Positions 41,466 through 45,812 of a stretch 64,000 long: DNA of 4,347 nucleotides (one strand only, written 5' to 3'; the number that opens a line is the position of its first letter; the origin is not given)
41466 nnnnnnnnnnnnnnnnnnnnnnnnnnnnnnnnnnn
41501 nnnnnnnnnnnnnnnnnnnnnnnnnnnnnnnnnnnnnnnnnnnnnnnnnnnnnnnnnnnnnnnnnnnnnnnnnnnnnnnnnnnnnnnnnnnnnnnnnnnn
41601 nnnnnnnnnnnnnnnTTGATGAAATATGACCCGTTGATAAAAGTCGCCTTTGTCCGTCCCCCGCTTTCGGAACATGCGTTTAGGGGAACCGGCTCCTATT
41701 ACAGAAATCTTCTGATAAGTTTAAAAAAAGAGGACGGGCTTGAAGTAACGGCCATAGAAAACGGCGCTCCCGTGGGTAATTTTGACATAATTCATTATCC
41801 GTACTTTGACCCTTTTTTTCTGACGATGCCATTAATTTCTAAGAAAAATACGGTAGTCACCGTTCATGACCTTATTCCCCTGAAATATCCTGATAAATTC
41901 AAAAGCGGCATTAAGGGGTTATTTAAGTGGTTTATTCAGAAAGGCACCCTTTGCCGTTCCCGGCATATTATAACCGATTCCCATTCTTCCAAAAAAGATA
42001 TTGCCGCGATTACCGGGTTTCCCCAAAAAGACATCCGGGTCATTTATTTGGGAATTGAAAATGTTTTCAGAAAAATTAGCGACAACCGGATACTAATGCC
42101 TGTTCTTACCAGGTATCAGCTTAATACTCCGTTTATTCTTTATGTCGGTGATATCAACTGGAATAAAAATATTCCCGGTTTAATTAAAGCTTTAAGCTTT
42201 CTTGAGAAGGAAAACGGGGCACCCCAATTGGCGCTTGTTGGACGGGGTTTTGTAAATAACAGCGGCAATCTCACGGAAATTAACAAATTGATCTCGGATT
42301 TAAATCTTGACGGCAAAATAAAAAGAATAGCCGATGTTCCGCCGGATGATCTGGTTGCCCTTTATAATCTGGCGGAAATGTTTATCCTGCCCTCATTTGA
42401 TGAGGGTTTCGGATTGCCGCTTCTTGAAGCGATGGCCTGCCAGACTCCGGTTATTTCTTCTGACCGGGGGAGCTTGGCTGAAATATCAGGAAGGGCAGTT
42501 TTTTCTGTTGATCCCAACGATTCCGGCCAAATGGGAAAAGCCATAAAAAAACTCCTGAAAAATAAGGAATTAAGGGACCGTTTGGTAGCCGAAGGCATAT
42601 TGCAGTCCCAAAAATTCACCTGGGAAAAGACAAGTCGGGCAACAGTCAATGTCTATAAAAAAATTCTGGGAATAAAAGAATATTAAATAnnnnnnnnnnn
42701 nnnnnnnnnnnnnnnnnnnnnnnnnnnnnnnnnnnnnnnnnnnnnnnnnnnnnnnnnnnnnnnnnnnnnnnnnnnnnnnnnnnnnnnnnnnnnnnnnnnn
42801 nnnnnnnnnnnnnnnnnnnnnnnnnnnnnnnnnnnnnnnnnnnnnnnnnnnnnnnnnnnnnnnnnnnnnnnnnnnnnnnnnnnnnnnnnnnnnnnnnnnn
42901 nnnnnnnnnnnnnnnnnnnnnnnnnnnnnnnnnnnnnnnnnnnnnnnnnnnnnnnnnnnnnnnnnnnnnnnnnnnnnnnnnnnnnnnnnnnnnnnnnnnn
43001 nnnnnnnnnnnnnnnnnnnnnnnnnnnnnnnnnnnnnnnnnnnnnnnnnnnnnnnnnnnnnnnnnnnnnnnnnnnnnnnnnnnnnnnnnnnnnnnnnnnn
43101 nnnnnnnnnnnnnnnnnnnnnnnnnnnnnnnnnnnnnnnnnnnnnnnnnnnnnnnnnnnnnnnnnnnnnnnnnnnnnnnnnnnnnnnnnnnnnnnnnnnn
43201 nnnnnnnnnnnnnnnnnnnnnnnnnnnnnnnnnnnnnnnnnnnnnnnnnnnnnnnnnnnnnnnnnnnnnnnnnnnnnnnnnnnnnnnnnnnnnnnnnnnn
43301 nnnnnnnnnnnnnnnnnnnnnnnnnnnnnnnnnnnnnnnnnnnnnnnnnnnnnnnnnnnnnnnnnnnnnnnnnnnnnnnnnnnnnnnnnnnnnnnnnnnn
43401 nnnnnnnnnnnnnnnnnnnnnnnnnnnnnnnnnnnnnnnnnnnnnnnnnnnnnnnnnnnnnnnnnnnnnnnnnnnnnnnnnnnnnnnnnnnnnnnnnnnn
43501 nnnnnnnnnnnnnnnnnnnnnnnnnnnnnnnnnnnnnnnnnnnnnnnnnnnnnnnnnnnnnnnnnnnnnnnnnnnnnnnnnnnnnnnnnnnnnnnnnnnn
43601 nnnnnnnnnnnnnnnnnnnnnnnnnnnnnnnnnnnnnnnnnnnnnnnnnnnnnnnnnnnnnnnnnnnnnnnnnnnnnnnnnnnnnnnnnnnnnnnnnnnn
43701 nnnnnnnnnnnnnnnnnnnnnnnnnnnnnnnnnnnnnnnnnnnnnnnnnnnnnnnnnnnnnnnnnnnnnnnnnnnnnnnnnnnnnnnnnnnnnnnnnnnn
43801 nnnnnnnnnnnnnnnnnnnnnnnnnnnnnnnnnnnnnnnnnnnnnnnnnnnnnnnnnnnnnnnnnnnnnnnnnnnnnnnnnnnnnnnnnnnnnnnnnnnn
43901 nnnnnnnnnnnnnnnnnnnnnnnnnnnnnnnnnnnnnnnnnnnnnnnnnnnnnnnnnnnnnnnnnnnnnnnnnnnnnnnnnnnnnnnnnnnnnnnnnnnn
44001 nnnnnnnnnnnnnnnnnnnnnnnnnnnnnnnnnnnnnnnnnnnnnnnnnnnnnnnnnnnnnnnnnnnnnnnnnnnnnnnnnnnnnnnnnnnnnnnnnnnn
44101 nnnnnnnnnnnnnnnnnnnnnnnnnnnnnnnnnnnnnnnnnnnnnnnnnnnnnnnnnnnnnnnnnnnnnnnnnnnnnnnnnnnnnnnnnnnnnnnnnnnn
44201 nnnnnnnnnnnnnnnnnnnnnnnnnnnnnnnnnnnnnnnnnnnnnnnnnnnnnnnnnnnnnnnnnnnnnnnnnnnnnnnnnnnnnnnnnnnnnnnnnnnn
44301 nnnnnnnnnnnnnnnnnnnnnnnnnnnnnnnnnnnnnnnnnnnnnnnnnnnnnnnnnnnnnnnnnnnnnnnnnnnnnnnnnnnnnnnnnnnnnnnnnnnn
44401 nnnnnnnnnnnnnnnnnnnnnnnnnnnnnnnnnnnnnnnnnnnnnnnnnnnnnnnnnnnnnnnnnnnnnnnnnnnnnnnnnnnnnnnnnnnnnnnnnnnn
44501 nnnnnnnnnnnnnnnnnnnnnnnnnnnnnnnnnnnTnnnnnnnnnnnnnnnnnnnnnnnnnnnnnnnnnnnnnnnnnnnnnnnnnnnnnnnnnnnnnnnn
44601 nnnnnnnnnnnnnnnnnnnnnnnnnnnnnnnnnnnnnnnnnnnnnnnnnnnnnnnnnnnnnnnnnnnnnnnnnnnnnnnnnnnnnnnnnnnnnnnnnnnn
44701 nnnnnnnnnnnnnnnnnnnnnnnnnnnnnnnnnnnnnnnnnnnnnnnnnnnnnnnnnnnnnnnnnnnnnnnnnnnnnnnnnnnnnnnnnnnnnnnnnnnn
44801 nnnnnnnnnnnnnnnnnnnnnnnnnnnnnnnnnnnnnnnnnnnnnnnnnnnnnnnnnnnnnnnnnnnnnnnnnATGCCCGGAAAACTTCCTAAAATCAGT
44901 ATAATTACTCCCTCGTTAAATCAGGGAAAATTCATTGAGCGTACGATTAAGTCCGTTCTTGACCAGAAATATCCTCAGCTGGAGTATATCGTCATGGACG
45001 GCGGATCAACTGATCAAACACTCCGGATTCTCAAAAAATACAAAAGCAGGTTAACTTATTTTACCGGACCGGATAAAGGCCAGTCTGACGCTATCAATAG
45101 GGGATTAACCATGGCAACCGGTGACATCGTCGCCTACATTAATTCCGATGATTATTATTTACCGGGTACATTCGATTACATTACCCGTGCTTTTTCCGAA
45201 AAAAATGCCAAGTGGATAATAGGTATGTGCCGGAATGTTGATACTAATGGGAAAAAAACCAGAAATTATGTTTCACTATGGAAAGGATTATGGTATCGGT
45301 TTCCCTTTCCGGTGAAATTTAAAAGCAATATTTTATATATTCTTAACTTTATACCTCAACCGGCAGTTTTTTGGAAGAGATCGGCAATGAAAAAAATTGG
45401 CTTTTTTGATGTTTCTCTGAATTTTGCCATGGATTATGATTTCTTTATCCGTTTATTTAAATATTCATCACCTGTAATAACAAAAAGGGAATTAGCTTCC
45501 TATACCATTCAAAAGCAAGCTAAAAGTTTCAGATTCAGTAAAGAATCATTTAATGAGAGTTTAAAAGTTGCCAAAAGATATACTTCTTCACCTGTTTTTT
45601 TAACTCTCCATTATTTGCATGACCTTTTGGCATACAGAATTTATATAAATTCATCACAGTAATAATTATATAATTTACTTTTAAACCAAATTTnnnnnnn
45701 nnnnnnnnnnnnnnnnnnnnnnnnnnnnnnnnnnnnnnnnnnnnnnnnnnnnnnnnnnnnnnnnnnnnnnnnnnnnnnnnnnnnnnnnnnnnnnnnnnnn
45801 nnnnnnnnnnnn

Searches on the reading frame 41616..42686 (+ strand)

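Call 67: search_protein_families(library=pfam, proteins=[window:41616-42686:+], max_evalue=0.00001)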
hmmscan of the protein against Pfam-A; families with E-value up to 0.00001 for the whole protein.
window:41616-42686:+ (356 aa): 5 families
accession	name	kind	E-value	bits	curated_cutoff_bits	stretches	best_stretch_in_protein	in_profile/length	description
PF00534.26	Glycos_transf_1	-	1.4e-33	116.3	26.4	1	170-327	14-169/172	Glycosyl transferases group 1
PF13692.12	Glyco_trans_1_4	-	1.4e-24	87.4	27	1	172-316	2-142/142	Glycosyl transferases group 1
PF13439.12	Glyco_transf_4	-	6.2e-13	49.6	28.5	1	55-147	72-166/170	Glycosyltransferase Family 4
PF20706.3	GT4-conflict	-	1.7e-07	31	26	1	171-317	197-358/385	Family 4 Glycosyltransferase in conflict systems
PF13524.12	Glyco_trans_1_2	-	1e-06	29.2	25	1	222-337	27-136/144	Glycosyl transferase-like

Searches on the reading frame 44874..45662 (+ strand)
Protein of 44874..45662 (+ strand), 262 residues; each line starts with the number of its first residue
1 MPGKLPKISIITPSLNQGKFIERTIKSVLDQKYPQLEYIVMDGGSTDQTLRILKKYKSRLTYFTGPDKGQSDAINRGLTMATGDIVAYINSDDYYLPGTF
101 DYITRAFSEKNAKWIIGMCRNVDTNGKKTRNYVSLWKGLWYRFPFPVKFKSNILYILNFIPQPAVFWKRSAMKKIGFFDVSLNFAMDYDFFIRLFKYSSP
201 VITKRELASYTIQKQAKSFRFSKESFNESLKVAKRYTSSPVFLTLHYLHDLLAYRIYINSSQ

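Call 67: search_protein_families(library=pfam, proteins=[window:44874-45662:+], max_evalue=0.00001)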
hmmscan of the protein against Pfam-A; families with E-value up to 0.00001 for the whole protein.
window:44874-45662:+ (262 aa): 3 families
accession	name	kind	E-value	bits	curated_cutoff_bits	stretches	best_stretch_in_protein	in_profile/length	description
PF00535.33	Glycos_transf_2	-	3e-28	99.3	23.3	1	9-153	1-145/168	Glycosyl transferase family 2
PF10111.15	Glyco_tranf_2_2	-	3.4e-12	46.9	27.3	1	16-220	9-223/276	Glycosyltransferase like family 2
PF13641.12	Glyco_tranf_2_3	-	2.7e-11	44.3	27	1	6-134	1-133/230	Glycosyltransferase like family 2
